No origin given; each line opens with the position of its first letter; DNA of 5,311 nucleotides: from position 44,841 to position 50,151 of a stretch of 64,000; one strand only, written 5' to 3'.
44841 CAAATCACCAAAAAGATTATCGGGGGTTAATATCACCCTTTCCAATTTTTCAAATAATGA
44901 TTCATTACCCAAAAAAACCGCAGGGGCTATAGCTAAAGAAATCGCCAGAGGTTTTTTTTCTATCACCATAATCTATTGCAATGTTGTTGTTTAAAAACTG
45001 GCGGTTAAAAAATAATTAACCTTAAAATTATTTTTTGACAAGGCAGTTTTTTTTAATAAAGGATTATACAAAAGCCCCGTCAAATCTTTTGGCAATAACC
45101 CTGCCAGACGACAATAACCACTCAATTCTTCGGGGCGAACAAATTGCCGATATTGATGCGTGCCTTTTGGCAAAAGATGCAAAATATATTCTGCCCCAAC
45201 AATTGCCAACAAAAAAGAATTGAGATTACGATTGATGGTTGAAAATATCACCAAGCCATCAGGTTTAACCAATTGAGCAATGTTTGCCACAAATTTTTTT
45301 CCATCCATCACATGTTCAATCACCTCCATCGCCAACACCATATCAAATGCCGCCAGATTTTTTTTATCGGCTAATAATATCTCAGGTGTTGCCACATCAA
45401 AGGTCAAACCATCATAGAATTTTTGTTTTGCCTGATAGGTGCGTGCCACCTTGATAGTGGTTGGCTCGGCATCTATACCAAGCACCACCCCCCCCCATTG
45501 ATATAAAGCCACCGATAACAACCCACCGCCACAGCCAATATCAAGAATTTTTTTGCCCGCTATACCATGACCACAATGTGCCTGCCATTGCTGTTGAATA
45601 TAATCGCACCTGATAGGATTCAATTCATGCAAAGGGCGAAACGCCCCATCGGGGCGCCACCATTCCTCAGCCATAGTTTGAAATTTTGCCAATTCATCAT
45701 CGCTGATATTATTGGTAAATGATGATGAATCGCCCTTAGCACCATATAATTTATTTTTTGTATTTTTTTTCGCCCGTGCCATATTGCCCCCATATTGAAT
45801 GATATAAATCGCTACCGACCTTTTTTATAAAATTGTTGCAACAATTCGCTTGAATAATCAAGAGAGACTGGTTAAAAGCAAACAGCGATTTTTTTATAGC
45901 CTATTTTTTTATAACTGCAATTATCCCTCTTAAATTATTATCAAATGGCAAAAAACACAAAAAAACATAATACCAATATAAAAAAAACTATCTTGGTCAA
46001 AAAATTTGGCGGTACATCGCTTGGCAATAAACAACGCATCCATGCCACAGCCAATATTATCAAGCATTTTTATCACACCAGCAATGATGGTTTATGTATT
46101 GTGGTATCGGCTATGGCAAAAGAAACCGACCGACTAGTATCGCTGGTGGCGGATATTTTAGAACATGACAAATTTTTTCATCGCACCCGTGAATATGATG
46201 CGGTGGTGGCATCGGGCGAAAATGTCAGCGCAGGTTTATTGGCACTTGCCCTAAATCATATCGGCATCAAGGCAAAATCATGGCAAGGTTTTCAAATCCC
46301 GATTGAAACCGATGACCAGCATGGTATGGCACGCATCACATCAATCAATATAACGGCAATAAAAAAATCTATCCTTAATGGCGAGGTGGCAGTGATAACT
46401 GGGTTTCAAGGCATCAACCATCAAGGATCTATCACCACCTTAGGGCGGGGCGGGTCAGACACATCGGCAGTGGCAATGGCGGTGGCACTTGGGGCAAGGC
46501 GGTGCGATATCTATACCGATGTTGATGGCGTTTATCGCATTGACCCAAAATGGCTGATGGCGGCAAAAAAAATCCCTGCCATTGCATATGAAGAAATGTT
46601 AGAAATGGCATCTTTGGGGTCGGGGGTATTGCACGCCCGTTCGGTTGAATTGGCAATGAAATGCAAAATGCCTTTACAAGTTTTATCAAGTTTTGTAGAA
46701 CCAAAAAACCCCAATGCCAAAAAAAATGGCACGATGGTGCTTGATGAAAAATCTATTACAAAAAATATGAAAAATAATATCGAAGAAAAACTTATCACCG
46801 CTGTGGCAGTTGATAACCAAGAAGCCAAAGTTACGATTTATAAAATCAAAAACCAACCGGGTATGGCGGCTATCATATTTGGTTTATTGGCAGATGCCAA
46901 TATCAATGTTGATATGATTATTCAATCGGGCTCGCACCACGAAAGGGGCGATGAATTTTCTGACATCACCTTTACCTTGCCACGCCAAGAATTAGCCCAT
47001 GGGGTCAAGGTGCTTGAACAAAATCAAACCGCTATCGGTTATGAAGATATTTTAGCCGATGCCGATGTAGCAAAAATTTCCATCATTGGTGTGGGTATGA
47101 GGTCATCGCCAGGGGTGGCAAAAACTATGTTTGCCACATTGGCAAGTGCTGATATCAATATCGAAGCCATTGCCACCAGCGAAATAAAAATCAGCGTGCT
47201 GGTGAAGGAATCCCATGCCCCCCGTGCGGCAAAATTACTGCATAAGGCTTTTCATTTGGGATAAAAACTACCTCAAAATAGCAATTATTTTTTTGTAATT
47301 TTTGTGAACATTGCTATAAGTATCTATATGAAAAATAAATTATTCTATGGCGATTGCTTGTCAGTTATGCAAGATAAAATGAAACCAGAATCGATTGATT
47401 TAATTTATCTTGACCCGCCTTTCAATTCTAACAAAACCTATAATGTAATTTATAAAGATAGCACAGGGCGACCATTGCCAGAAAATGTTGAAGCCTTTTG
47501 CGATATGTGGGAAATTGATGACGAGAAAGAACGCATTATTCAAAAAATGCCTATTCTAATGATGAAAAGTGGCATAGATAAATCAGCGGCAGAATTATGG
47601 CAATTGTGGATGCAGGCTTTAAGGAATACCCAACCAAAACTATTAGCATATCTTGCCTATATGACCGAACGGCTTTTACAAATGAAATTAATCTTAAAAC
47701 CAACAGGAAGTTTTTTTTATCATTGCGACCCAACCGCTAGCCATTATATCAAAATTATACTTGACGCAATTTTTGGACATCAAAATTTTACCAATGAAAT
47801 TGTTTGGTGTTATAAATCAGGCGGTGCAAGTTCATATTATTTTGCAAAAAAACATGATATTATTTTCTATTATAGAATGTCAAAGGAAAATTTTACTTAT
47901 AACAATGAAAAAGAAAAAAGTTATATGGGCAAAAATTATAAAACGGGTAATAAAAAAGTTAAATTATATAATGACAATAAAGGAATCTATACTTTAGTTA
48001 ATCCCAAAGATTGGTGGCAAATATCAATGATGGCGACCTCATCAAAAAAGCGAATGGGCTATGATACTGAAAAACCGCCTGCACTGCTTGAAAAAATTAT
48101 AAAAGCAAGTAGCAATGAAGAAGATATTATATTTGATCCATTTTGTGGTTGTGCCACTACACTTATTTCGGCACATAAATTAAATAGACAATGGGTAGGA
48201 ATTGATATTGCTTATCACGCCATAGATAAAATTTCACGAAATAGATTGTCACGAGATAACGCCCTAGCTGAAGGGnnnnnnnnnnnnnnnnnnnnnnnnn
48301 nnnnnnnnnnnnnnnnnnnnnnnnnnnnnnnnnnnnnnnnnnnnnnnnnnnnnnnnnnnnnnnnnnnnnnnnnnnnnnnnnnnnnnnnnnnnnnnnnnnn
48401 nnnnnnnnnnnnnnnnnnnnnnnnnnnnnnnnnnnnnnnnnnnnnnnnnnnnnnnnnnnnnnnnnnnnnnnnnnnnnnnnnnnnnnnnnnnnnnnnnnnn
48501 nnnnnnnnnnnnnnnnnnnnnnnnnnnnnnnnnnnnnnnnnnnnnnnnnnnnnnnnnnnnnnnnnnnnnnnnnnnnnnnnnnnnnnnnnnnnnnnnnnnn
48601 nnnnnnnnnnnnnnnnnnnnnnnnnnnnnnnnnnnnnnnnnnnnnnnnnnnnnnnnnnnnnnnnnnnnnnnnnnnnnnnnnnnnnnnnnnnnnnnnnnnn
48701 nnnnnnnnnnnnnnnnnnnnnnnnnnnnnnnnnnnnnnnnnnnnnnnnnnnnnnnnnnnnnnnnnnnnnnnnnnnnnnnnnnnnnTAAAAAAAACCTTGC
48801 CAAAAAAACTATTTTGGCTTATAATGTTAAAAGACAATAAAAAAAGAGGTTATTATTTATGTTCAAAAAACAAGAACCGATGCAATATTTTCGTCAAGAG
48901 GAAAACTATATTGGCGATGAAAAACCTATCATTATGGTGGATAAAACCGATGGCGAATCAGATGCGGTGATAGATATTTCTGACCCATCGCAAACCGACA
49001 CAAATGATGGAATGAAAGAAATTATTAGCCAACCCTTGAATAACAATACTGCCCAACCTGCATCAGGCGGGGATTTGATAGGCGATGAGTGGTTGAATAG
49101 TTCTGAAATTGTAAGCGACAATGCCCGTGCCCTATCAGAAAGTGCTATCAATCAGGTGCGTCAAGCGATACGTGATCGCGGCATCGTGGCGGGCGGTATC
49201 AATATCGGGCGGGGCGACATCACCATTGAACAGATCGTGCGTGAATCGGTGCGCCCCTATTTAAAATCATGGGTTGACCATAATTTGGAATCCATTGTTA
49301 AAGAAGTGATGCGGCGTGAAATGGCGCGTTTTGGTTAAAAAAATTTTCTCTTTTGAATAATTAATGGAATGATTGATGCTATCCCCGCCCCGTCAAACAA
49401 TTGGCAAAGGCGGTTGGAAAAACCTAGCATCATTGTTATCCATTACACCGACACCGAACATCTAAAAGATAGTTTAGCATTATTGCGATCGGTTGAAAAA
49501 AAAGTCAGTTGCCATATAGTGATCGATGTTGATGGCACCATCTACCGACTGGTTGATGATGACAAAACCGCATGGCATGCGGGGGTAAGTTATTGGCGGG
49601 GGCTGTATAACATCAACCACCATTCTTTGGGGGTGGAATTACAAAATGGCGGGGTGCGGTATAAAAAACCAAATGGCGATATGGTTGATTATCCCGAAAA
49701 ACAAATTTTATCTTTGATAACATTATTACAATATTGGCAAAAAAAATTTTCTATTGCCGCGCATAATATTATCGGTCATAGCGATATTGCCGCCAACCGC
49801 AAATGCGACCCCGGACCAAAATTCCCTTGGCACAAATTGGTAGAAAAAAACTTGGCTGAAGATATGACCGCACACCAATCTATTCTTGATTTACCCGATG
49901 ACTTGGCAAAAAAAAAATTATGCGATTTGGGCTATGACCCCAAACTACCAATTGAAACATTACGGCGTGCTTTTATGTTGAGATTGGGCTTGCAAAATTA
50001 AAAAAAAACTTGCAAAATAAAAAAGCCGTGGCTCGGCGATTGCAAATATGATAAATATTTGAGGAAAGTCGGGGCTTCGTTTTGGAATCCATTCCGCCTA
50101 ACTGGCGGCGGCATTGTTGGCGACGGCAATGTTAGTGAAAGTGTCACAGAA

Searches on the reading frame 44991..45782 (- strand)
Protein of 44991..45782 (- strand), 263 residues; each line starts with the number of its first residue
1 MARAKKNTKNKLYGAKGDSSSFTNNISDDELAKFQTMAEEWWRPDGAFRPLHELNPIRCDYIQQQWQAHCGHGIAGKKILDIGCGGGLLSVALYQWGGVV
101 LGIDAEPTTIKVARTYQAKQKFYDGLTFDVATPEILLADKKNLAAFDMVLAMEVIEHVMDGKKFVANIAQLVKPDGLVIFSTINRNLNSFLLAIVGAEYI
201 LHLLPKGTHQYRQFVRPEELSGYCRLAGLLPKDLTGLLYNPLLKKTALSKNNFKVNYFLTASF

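Call 3: search_protein_families(library=pfam, proteins=[window:44991-45782:-], max_evalue=0.1)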
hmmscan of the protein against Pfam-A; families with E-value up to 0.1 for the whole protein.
window:44991-45782:- (263 aa): 13 families
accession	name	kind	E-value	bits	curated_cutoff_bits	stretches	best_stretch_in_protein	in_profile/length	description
PF13489.12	Methyltransf_23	-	2.3e-18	66.9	27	1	74-229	21-159/164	Methyltransferase domain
PF13847.12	Methyltransf_31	-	2.2e-17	63.6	27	1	76-184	4-113/145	Methyltransferase domain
PF08241.18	Methyltransf_11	-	1.4e-16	61.3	21.2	1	80-180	1-95/95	Methyltransferase domain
PF08242.18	Methyltransf_12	-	2.4e-13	51.1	30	1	80-177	1-97/98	Methyltransferase domain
PF13649.12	Methyltransf_25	-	1.6e-12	48.4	27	1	79-176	1-97/97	Methyltransferase domain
PF06325.19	PrmA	-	8.7e-10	39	22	1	76-183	162-261/296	Ribosomal protein L11 methyltransferase (PrmA)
PF02353.26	CMAS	-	2.4e-07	30.8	27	1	75-188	62-172/273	Mycolic acid cyclopropane synthetase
PF08003.17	Methyltransf_9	-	2.7e-06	27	23.8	1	58-183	99-220/315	Protein of unknown function (DUF1698)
PF13679.12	Methyltransf_32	-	0.00016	22.1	27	1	77-151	27-107/143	Methyltransferase domain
PF05401.17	NodS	-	0.00019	21.8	24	1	60-204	25-168/201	Nodulation protein S (NodS)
PF01209.24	Ubie_methyltran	-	0.0021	17.9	20.1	1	68-185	40-156/233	ubiE/COQ5 methyltransferase family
PF05175.20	MTS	-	0.0027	17.8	23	1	76-123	32-81/170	Methyltransferase small domain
PF10294.15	Methyltransf_16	-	0.032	14.4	21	1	58-186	28-161/174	Lysine methyltransferase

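Call 4: search_protein_families(library=ncbifam, proteins=[window:44991-45782:-], max_evalue=0.1)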
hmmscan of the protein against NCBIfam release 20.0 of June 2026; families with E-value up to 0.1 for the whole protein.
window:44991-45782:- (263 aa): 55 families (the best 25 are shown)
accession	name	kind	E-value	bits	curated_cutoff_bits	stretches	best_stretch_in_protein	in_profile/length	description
TIGR01983.1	UbiG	equivalog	3.4e-72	242.4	102.95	1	30-258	1-228/228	bifunctional 2-polyprenyl-6-hydroxyphenol methylase/3-demethylubiquinol 3-O-methyltransferase UbiG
TIGR02021.1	BchM-ChlM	equivalog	1.7e-13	50.5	158.9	1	74-184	53-157/218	magnesium protoporphyrin IX methyltransferase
NF043040.1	corrin_prot_MT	hypoth_equivalog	5.7e-11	42.3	180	1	75-179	41-146/216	corrinoid protein-associated methyltransferase CpaM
TIGR00406.1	prmA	equivalog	3.9e-10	39.6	183.15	1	75-184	159-261/288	50S ribosomal protein L11 methyltransferase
NF047649.1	MTase_UXPK_star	exception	1.8e-09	37.1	460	1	74-180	76-181/283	methyltransferase/UXPK-star double selenoprotein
TIGR04345.1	ovoA_Cterm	equivalog_domain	6.3e-09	35.7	170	2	140-181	129-170/242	putative 4-mercaptohistidine N1-methyltransferase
TIGR02072.1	BioC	equivalog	1.1e-08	35.1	184.95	1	76-183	35-135/244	malonyl-ACP O-methyltransferase BioC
TIGR04290.1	meth_Rta_06860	hypoth_equivalog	2.4e-08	33.7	300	1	65-173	39-143/226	TIGR04290 family methyltransferase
TIGR00452.1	TIGR00452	equivalog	6.7e-08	31.7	275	1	73-183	115-222/316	tRNA 5-methoxyuridine(34)/uridine 5-oxyacetic acid(34) synthase CmoB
NF001790.0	PRK00517.3-3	equivalog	1.6e-07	31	269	1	74-152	121-198/262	50S ribosomal protein L11 methyltransferase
NF008686.0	PRK11705.1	equivalog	1.6e-07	30.8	400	1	76-188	168-273/383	cyclopropane fatty acyl phospholipid synthase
NF011650.0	PRK15068.1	equivalog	1.9e-07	30.3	209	1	73-183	120-228/324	tRNA 5-methoxyuridine(34)/uridine 5-oxyacetic acid(34) synthase CmoB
NF004851.0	PRK06202.1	equivalog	2.9e-07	30.2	243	1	78-200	63-184/237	hypothetical protein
NF053839.1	CPFASynBruc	equivalog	6e-07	28.8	600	1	76-190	175-286/410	cyclopropane fatty acid synthase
NF040703.1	cyclopro_CfaB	exception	6.1e-07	28.6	650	1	75-183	159-266/393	C17 cyclopropane fatty acid synthase CfaB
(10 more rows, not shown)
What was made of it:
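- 44991..45782 (-): ubiG, the ubiquinone O-methyltransferase, upstream of X on the same strand with a 21-nt gap. TIGR01983 at 3.4e-72 (call 4).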

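Call 32: find_homologous_proteins(query=window:44991-45782:-, max_evalue=1e-20)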
Query window:44991-45782:- (263 aa): 7380 proteins with E <= 1e-20 among 8000 candidates; the best 120 are listed.
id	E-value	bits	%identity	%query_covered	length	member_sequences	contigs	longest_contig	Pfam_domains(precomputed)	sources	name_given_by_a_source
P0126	1.4e-175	600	100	100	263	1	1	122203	PF13847.13,PF13489.13,PF08003.18,PF06325.20,PF02353.27,PF13649.13,PF08241.19,PF08242.19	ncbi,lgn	ncbi:MAG: bifunctional 2-polyprenyl-6-hydroxyphenol methylase/3-demethylubiquinol 3-O-methyltransfer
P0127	2.4e-99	350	60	98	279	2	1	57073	PF13489.13,PF08003.18,PF02353.27,PF08241.19,PF13847.13,PF06325.20,PF03848.21,PF05175.21,PF13649.13,PF13679.13,PF08242.19,PF10294.16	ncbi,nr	ncbi:MAG: bifunctional 2-polyprenyl-6-hydroxyphenol methylase/3-demethylubiquinol 3-O-methyltransfer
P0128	5.4e-96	339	61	94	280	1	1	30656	PF13489.13,PF08003.18,PF02353.27,PF08241.19,PF13847.13,PF06325.20,PF05175.21,PF13649.13,PF13679.13,PF01209.25,PF08242.19,PF10294.16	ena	-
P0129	6.8e-94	332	66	89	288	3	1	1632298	PF13847.13,PF13489.13,PF08003.18,PF06325.20,PF03848.21,PF02353.27,PF13649.13,PF08241.19,PF08242.19,PF10294.16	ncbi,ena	-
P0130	1.9e-60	223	49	89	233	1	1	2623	PF13847.13,PF13489.13,PF08003.18,PF05724.18,PF06325.20,PF02353.27,PF13649.13,PF05219.18,PF01209.25,PF08241.19,PF08242.19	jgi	jgi:2-polyprenyl-6-hydroxyphenyl methylase/3-demethylubiquinone-9 3-methyltransferase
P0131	2.3e-60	222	49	91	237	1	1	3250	PF13847.13,PF13489.13,PF08003.18,PF05724.18,PF06325.20,PF02353.27,PF13649.13,PF05219.18,PF01209.25,PF08241.19,PF08242.19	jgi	jgi:2-polyprenyl-6-hydroxyphenyl methylase/3-demethylubiquinone-9 3-methyltransferase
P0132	8.1e-60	221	47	93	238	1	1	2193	PF13489.13,PF08003.18,PF05724.18,PF02353.27,PF05219.18,PF08241.19,PF13847.13,PF06325.20,PF05175.21,PF13649.13,PF01209.25,PF08242.19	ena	-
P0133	9.2e-60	220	46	92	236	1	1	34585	PF13847.13,PF13489.13,PF06325.20,PF02353.27,PF13649.13,PF08241.19,PF08242.19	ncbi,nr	ncbi:MAG: bifunctional 2-polyprenyl-6-hydroxyphenol methylase/3-demethylubiquinol 3-O-methyltransfer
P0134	1.3e-59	220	46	91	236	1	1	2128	PF13847.13,PF13489.13,PF05724.18,PF06325.20,PF02353.27,PF05175.21,PF13649.13,PF01209.25,PF08241.19,PF08242.19,PF05401.17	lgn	-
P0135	1.6e-59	220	46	93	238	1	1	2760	PF13847.13,PF13489.13,PF08003.18,PF06325.20,PF02353.27,PF05175.21,PF13649.13,PF05219.18,PF01209.25,PF08241.19,PF08242.19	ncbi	-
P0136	2.9e-59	219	45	93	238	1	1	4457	PF13847.13,PF13489.13,PF08003.18,PF06325.20,PF02353.27,PF05175.21,PF13649.13,PF05219.18,PF01209.25,PF08241.19,PF08242.19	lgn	-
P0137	4.6e-59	218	44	91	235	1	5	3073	PF13847.13,PF13489.13,PF08003.18,PF06325.20,PF02353.27,PF05175.21,PF13649.13,PF01209.25,PF08241.19,PF08242.19,PF05401.17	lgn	-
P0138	5.5e-59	218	47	89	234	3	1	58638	PF13847.13,PF13489.13,PF08003.18,PF06325.20,PF02353.27,PF13649.13,PF01209.25,PF08241.19,PF08242.19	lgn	-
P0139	6.3e-59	218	45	90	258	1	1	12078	PF13847.13,PF13489.13,PF06325.20,PF02353.27,PF05175.21,PF13649.13,PF01209.25,PF08241.19,PF08242.19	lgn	-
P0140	1.9e-58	216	46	89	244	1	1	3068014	PF13847.13,PF13489.13,PF08003.18,PF06325.20,PF02353.27,PF05175.21,PF13649.13,PF01209.25,PF08241.19,PF08242.19,PF05401.17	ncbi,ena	-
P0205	1.5e-56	210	49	87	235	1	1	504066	PF13847.13,PF13489.13,PF08003.18,PF06325.20,PF02353.27,PF05175.21,PF13649.13,PF01209.25,PF08241.19,PF08242.19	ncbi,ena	-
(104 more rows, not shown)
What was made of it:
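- It also carries an N-terminal extension (call 32).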

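Call 33: find_encoding_contigs(protein=P0205, flank=6000, max_places=1)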
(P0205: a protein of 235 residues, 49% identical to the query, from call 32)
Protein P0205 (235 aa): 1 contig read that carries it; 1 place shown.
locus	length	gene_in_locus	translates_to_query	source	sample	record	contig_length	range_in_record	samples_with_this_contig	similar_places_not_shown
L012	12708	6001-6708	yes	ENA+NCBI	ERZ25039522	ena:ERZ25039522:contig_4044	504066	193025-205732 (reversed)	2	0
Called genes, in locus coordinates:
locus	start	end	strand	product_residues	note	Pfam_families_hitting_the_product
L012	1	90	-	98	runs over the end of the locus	PF05697:Trigger_N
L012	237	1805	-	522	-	-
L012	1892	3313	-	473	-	PF05170:AsmA, PF13116:YhdP, PF05170:AsmA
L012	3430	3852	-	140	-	-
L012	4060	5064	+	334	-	PF08496:Peptidase_S49_N, PF01972:SDH_protease (weak), PF25145:NfeD1b_N (weak), PF01343:Peptidase_S49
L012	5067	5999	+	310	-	PF01545:Cation_efflux, PF16916:ZT_dimer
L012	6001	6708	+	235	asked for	PF01209:Ubie_methyltran, PF02353:CMAS, PF06325:PrmA, PF13489:Methyltransf_23, PF05175:MTS, PF13847:Methyltransf_31, PF08241:Methyltransf_11, PF08242:Methyltransf_12, +2 more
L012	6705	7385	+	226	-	PF00702:Hydrolase, PF12710:HAD, PF13419:HAD_2, PF13242:Hydrolase_like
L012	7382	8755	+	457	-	PF00083:Sugar_tr, PF07690:MFS_1, PF06609:TRI12, PF07690:MFS_1 (weak)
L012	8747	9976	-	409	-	PF13173:AAA_14, PF13635:DUF4143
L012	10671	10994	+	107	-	PF02604:PhdYeFM_antitox (weak), PF03683:UPF0175, PF24001:DUF7317 (weak)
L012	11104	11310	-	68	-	-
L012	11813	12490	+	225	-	PF00578:AhpC-TSA (weak), PF02630:SCO1-SenC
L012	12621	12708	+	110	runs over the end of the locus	-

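Call 34: find_encoding_contigs(protein=P0133, flank=6000, max_places=1)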
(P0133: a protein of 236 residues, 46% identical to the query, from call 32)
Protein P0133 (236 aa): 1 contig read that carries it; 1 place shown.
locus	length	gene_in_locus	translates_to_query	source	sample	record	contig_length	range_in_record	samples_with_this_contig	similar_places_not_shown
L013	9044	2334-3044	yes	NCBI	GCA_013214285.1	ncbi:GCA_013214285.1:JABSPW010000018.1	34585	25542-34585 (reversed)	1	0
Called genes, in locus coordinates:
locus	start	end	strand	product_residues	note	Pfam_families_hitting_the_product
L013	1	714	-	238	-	PF00521:DNA_topoisoIV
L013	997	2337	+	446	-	PF01979:Amidohydro_1, PF07969:Amidohydro_3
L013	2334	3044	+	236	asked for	PF13489:Methyltransf_23, PF02353:CMAS, PF06325:PrmA (faint), PF13847:Methyltransf_31, PF08241:Methyltransf_11, PF08242:Methyltransf_12, PF13649:Methyltransf_25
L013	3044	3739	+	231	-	PF00702:Hydrolase, PF12710:HAD, PF13419:HAD_2, PF13242:Hydrolase_like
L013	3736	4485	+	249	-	PF00106:adh_short, PF08659:KR, PF13561:adh_short_C2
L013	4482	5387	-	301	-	PF01479:S4, PF00849:PseudoU_synth_2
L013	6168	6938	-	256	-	PF02616:SMC_ScpA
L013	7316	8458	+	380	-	PF00067:p450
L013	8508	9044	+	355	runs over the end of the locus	PF25182:NonGDSL, PF00657:Lipase_GDSL (weak), PF13472:Lipase_GDSL_2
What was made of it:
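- On Ubiquinone biosynthesis accessory factors (UbiJ/K/B/T/U/V, Coq4/9): Outgroup ubiG genes have a HAD phosphatase downstream instead (calls 33, 34).
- Tried and rejected: They turned out to be generic ubiG plus HAD-phosphatase loci and were uninformative (calls 32-34).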

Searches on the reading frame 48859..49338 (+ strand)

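Call 52: search_protein_families(library=pfam, proteins=[window:48859-49338:+], max_evalue=0.00001)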
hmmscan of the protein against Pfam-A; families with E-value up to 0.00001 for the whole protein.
window:48859-49338:+ (159 aa): 1 family
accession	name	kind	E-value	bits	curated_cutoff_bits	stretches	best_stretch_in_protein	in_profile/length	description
PF10691.14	DUF2497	-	9.5e-14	52.1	27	1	83-157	2-72/75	Protein of unknown function (DUF2497)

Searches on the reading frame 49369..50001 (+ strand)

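Call 52: search_protein_families(library=pfam, proteins=[window:49369-50001:+], max_evalue=0.00001)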
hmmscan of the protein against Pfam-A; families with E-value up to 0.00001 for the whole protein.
window:49369-50001:+ (210 aa): 1 family
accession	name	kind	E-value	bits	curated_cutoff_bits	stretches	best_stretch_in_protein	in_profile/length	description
PF01510.30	Amidase_2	-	5.6e-28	98.3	26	1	18-150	4-131/131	N-acetylmuramoyl-L-alanine amidase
